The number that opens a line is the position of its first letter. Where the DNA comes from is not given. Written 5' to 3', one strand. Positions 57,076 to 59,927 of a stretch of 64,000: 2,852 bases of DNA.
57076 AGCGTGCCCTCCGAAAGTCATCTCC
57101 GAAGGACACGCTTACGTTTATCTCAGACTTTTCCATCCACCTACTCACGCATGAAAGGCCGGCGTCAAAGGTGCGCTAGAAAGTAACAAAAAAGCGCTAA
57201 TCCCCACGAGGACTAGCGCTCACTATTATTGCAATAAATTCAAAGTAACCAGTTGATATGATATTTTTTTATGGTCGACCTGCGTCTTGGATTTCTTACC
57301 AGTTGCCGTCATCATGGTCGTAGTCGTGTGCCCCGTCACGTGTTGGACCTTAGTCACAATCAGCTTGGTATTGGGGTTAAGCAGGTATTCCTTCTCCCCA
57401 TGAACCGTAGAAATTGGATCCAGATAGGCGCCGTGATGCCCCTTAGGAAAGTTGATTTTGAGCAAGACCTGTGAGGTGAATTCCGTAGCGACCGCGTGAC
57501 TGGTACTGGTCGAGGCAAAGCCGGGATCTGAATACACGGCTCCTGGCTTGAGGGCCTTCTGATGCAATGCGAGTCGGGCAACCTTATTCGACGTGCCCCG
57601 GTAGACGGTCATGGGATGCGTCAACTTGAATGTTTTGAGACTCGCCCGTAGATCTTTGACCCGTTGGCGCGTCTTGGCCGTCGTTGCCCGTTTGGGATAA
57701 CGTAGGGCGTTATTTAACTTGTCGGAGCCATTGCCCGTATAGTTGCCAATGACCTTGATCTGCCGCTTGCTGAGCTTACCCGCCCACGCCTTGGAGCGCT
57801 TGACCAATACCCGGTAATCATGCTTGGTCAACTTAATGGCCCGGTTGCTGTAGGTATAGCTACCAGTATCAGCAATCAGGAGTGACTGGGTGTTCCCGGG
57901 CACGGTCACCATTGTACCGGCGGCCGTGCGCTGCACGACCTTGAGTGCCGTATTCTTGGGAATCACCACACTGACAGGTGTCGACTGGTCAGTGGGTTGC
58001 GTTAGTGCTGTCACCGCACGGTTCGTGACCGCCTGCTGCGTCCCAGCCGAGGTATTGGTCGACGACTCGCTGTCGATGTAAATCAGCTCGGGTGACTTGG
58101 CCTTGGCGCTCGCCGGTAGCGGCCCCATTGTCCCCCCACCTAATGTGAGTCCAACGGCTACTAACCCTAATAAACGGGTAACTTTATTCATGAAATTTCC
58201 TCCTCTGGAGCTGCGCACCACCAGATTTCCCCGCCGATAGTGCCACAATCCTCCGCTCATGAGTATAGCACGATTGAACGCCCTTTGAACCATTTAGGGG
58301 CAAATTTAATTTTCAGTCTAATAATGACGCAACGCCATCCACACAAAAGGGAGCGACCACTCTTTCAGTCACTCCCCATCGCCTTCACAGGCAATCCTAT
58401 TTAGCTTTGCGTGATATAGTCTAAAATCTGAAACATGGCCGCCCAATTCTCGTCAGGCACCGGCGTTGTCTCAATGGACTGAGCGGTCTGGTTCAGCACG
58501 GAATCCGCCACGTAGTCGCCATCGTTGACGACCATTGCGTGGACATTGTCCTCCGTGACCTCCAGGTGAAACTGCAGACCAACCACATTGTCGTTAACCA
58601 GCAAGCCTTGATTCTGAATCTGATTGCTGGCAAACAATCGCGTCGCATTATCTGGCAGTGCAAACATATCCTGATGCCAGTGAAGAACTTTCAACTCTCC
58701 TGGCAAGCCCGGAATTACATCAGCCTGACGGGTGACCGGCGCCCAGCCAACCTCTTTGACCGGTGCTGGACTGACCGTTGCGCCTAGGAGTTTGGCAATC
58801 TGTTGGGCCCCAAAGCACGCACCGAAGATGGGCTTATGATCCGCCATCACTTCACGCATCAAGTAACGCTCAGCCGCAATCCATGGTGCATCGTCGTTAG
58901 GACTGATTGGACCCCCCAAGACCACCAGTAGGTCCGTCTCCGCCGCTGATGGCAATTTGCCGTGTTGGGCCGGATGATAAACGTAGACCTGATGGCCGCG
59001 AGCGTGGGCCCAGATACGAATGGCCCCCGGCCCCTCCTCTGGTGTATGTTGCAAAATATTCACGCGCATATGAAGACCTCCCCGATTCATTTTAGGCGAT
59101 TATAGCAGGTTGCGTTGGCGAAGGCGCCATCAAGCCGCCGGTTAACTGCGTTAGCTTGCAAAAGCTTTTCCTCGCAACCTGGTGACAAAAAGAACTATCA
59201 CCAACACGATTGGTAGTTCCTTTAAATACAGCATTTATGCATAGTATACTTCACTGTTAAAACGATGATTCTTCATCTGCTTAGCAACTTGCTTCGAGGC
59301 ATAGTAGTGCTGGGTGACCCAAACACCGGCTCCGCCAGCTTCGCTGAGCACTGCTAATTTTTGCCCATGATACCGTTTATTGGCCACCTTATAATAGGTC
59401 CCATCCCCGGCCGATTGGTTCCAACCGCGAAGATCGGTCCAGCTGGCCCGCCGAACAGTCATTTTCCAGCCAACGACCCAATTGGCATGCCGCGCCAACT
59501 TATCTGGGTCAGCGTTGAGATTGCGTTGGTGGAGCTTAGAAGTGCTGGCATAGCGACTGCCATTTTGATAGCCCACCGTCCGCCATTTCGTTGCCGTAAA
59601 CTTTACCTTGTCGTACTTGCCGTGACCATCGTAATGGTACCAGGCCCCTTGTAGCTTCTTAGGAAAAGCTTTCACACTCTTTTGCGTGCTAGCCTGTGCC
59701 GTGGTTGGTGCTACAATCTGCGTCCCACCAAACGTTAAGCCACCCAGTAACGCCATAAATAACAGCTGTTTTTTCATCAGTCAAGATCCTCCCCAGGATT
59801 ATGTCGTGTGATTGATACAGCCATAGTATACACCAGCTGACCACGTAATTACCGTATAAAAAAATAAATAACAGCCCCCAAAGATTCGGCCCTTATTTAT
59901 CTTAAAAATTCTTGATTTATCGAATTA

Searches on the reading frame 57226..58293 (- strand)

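Call 23: search_protein_families(library=ncbifam, proteins=[window:57226-58293:-], max_evalue=0.01)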
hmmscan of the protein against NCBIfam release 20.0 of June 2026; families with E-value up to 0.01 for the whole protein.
window:57226-58293:- (355 aa): 3 families
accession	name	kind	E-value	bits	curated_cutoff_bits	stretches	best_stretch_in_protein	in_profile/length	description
NF011780.0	PRK15244.1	equivalog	7.9e-06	24.7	1133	1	212-318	451-554/591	SPI-2 type III secretion system effector NAD(+)--protein-arginine ADP-ribosyltransferase SpvB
NF040688.1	ADPRT_certhrax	exception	7.5e-05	21.6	850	0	274-309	454-489/521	ADP-ribosyltransferase certhrax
NF011797.0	PRK15263.1-3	equivalog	0.0021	17.7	206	1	216-273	76-131/204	fimbrial-like protein YadL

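Call 24: search_protein_families(library=pfam, proteins=[window:57226-58293:-], max_evalue=0.1)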
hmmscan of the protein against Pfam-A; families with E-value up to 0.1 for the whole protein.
window:57226-58293:- (355 aa): 3 families
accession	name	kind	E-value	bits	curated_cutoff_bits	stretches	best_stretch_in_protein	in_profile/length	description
PF03496.20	ADPrib_exo_Tox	-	1.9e-29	102.9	23.4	1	165-330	7-191/196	ADP-ribosyltransferase exoenzyme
PF01129.24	ART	-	1.4e-09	38.1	22.3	1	182-326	69-213/222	NAD:arginine ADP-ribosyltransferase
PF18200.7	Big_11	-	0.036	14.4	25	1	123-156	30-63/87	Bacterial Ig-like domain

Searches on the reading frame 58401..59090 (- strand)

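Call 23: search_protein_families(library=ncbifam, proteins=[window:58401-59090:-], max_evalue=0.01)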
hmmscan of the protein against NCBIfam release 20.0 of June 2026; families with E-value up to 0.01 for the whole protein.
window:58401-59090:- (229 aa): 21 families
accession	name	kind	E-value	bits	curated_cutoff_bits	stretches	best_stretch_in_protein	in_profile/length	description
NF005458.0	PRK07053.1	equivalog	2.1e-44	151.6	250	1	9-196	4-198/234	glutamine amidotransferase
NF005072.0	PRK06490.1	equivalog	1.6e-32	112.4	339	1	8-194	14-203/251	glutamine amidotransferase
NF006098.0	PRK08250.1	equivalog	1e-31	110.3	301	1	8-209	1-216/239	glutamine amidotransferase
NF006562.0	PRK09065.1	equivalog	1.7e-17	63.8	205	1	27-204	32-216/242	glutamine amidotransferase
TIGR00888.1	guaA_Nterm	equivalog_domain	2.1e-13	50.1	172.15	1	55-182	45-171/188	glutamine-hydrolyzing GMP synthase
NF004212.0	PRK05665.1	equivalog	2.3e-13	50.4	309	1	35-209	41-219/241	amidotransferase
NF001975.0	PRK00758.1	equivalog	2e-11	43.8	198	1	52-181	43-168/185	GMP synthase subunit A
NF005743.0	PRK07567.1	equivalog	7.9e-10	38.4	264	1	76-184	84-198/245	glutamine amidotransferase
NF000848.1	PRK00074.1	equivalog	2.9e-09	36.1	400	1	53-182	43-174/512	glutamine-hydrolyzing GMP synthase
NF010081.0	PRK13566.1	equivalog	3.9e-07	28.7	645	1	30-178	550-700/729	anthranilate synthase component I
NF005849.0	PRK07765.1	equivalog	2.3e-06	27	308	1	49-189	44-187/219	aminodeoxychorismate/anthranilate synthase component II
TIGR00566.1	trpG_papA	subfamily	1.4e-05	25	121.05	1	49-178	42-176/192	glutamine amidotransferase of anthranilate synthase or aminodeoxychorismate synthase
NF005946.0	PRK08007.1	equivalog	4.1e-05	23.2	332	1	52-177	44-170/187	aminodeoxychorismate synthase component 2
NF005799.0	PRK07649.1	equivalog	8.2e-05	22.2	327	1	51-108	43-95/195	aminodeoxychorismate/anthranilate synthase component II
NF006462.0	PRK08857.1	equivalog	0.00016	21.3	345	1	53-139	45-128/193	aminodeoxychorismate/anthranilate synthase component II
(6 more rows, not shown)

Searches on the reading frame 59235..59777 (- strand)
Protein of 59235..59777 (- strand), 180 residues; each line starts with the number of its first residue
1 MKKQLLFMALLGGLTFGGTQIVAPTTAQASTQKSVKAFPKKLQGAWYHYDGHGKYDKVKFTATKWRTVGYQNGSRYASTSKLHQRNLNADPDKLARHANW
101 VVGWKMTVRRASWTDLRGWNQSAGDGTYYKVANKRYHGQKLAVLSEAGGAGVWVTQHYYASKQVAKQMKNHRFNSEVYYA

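Call 23: search_protein_families(library=ncbifam, proteins=[window:59235-59777:-], max_evalue=0.01)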
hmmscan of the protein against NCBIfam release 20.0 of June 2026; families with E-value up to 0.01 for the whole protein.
window:59235-59777:- (180 aa): 1 family
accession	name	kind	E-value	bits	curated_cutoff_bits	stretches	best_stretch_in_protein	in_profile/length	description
NF046106.1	ResusProRpf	equivalog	0.0085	15.7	180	1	11-81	22-94/258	resuscitation-promoting factor Rpf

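Call 24: search_protein_families(library=pfam, proteins=[window:59235-59777:-], max_evalue=0.1)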
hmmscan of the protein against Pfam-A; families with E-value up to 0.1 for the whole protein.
window:59235-59777:- (180 aa): 0 families
